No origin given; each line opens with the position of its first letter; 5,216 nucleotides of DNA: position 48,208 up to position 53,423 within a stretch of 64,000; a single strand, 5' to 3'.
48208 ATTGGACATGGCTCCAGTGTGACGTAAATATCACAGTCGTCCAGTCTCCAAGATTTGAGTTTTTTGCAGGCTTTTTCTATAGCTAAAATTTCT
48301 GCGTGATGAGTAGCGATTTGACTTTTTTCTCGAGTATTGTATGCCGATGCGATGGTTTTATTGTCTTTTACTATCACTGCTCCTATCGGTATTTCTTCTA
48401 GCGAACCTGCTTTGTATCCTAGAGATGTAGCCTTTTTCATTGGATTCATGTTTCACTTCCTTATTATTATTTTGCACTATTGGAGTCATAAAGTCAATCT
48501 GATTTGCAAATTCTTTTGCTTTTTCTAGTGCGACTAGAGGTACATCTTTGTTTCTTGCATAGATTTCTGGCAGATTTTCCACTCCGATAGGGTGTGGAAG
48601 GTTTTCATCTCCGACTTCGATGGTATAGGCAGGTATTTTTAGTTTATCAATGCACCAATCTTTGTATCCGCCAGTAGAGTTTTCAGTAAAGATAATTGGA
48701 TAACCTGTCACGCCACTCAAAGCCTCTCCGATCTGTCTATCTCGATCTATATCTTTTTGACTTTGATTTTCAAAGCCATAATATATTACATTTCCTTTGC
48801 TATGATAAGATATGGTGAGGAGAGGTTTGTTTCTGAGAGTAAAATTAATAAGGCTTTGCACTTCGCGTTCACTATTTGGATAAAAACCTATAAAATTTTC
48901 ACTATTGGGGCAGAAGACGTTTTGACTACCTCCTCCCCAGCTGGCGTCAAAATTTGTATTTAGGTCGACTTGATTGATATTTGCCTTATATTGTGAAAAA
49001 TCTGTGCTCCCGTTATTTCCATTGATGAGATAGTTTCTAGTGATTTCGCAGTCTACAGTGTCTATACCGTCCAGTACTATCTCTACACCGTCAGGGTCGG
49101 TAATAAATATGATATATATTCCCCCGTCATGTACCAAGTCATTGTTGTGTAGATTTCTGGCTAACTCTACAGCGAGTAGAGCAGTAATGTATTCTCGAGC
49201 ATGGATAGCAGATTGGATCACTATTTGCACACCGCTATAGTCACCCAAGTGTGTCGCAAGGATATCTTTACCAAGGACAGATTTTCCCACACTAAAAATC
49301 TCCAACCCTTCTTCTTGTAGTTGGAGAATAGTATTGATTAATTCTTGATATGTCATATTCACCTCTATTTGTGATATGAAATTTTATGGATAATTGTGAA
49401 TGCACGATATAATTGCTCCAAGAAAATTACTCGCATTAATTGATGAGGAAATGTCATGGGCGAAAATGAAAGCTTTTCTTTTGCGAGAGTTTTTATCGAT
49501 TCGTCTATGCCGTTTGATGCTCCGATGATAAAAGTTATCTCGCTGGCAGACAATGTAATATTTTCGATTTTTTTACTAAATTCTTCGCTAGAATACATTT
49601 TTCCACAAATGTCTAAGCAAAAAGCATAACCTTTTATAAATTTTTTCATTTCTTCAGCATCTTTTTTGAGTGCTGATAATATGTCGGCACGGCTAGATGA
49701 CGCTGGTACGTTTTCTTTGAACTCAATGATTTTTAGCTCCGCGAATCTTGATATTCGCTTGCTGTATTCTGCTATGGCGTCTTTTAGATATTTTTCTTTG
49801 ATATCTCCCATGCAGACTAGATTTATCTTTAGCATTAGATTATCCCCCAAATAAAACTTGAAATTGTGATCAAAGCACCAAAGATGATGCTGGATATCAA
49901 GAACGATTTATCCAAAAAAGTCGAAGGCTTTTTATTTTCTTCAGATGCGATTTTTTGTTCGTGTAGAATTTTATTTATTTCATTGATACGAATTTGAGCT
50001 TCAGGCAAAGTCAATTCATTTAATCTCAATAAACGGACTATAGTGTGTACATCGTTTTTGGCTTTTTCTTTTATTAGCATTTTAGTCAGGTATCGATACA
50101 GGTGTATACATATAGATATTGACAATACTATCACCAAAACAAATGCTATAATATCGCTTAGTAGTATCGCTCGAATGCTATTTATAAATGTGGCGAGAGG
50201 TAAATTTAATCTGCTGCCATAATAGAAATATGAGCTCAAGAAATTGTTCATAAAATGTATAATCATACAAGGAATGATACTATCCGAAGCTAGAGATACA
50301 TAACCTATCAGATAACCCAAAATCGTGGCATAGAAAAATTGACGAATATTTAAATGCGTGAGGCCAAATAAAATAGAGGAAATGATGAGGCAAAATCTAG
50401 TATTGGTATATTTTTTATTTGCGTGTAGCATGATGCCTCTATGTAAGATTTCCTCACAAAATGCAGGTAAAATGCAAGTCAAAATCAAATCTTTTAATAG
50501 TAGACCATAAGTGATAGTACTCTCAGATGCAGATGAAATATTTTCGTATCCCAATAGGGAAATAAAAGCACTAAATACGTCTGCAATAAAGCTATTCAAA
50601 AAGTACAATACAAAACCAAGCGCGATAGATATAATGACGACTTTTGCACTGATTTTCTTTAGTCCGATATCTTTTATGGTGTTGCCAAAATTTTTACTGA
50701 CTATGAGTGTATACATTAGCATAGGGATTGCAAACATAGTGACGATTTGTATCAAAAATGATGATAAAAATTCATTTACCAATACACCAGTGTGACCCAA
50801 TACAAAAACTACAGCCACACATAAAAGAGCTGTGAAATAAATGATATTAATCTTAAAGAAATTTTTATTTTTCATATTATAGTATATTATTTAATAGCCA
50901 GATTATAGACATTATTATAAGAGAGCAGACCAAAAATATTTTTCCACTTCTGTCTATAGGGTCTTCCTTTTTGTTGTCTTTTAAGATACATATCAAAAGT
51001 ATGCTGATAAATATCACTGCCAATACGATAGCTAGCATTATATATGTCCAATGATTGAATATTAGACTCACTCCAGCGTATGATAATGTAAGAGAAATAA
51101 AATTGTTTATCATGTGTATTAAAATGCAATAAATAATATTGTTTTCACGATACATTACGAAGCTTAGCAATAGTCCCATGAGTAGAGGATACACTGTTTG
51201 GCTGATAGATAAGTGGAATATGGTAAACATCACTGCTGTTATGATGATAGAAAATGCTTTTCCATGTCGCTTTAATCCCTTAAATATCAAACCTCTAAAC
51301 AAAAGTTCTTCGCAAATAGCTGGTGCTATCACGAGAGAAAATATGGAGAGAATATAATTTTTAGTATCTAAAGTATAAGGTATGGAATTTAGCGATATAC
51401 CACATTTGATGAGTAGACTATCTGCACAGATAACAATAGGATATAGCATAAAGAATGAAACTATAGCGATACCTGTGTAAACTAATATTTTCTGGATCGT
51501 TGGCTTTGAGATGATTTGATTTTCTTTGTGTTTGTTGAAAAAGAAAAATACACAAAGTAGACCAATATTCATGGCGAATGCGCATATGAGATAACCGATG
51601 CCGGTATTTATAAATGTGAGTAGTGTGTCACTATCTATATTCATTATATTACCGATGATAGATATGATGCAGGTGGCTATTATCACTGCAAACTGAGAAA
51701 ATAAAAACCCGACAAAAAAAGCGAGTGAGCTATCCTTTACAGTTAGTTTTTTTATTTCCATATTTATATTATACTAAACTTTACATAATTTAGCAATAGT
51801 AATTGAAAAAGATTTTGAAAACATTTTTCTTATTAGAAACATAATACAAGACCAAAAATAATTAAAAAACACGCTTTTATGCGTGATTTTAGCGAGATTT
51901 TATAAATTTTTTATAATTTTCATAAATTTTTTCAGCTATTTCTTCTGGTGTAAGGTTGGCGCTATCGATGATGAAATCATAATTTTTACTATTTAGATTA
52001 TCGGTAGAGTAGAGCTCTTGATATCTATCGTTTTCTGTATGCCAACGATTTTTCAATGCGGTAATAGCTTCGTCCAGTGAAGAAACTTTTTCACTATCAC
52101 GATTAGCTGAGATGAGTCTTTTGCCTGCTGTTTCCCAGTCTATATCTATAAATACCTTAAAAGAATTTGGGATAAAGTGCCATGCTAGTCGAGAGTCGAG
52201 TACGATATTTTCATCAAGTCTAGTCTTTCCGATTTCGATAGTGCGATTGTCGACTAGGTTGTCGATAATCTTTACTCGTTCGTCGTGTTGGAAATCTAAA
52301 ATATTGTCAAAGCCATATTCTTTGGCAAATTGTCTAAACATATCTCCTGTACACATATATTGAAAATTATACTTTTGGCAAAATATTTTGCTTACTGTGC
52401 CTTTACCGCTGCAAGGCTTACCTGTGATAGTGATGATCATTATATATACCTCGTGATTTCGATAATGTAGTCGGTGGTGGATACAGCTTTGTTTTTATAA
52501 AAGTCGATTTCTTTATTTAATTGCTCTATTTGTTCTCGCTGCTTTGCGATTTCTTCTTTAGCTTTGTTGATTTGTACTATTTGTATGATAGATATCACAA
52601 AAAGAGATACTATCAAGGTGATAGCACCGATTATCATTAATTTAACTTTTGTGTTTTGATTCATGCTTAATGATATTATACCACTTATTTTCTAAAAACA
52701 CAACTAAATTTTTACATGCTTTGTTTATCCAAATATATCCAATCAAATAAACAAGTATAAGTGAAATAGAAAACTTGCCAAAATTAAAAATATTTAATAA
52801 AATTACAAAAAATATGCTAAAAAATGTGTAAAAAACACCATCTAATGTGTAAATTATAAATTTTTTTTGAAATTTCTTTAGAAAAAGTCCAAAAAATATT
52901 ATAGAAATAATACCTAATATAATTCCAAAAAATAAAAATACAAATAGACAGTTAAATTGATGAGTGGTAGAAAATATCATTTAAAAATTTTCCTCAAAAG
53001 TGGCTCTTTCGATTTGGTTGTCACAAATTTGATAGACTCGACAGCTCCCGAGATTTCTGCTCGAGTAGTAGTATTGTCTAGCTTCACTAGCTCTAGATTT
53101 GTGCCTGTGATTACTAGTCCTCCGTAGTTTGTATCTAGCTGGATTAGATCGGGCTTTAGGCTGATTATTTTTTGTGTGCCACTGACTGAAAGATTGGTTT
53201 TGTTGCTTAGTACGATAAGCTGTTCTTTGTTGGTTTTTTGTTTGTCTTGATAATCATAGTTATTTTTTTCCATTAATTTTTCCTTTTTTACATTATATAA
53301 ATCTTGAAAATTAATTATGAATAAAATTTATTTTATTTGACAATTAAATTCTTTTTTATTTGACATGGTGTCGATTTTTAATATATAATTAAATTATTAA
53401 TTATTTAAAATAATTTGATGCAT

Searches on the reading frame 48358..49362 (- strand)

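Call 61: search_protein_families(library=pfam, proteins=[window:48358-49362:-], max_evalue=0.0001)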
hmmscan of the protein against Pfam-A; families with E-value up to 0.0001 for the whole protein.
window:48358-49362:- (334 aa): 1 family
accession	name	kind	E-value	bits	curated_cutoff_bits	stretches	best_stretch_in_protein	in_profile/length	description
PF00246.29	Peptidase_M14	-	1.6e-27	97.3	21.6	1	11-256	7-271/286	Zinc carboxypeptidase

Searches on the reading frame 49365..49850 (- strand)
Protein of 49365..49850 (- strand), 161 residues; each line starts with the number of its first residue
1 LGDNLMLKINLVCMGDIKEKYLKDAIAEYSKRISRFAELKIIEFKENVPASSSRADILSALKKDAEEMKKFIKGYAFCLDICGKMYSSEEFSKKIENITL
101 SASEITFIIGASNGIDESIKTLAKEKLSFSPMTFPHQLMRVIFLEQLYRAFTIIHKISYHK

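Call 61: search_protein_families(library=pfam, proteins=[window:49365-49850:-], max_evalue=0.0001)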
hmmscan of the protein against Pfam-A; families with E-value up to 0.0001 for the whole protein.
window:49365-49850:- (161 aa): 1 family
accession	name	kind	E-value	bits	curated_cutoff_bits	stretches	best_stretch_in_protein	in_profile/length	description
PF02590.22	SPOUT_MTase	-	1.8e-47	161.6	27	1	7-160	1-154/154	Predicted SPOUT methyltransferase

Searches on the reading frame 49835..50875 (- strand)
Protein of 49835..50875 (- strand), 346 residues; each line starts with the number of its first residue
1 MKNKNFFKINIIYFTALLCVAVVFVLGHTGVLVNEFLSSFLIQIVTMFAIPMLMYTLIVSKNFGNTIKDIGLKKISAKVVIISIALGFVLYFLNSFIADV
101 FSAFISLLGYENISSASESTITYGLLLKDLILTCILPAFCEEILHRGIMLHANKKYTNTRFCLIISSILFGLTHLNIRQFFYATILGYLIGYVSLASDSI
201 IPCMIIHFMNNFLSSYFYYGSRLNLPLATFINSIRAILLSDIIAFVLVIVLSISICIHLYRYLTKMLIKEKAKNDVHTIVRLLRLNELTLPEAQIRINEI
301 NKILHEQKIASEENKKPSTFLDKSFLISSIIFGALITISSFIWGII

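Call 61: search_protein_families(library=pfam, proteins=[window:49835-50875:-], max_evalue=0.0001)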
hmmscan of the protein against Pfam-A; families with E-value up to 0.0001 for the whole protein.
window:49835-50875:- (346 aa): 1 family
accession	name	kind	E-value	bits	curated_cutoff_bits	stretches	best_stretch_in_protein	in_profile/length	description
PF02517.21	Rce1-like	-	2.4e-20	73.1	22.4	1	128-213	6-93/93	Type II CAAX prenyl endopeptidase Rce1-like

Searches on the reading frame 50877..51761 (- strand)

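Call 61: search_protein_families(library=pfam, proteins=[window:50877-51761:-], max_evalue=0.0001)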
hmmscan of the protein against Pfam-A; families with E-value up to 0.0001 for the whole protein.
window:50877-51761:- (294 aa): 1 family
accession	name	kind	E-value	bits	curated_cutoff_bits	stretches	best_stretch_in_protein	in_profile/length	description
PF02517.21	Rce1-like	-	1.8e-20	73.4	22.4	1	135-222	3-93/93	Type II CAAX prenyl endopeptidase Rce1-like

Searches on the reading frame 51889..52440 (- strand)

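Call 61: search_protein_families(library=pfam, proteins=[window:51889-52440:-], max_evalue=0.0001)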
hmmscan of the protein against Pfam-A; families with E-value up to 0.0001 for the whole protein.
window:51889-52440:- (183 aa): 5 families
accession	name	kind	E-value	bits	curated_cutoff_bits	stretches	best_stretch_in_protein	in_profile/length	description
PF13189.12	Cytidylate_kin2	-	8e-14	52.6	28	1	2-161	1-175/176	Cytidylate kinase-like family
PF02224.24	Cytidylate_kin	-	1.5e-13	51.4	26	2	3-42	1-40/211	Cytidylate kinase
PF13207.12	AAA_17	-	2.2e-10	41.4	27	1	6-85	1-80/136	AAA domain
PF13238.12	AAA_18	-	6.6e-09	36.7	29.4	1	3-113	1-112/128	AAA domain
PF00406.28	ADK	-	4.8e-08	33.7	26.8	1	5-40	1-36/151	Adenylate kinase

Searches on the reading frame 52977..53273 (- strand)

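Call 61: search_protein_families(library=pfam, proteins=[window:52977-53273:-], max_evalue=0.0001)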
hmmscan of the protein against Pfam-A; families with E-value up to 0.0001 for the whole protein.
window:52977-53273:- (98 aa): 1 family
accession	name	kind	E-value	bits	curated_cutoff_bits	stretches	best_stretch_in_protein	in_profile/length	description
PF07873.16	YabP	-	8e-12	45.2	27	1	20-83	3-64/64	YabP family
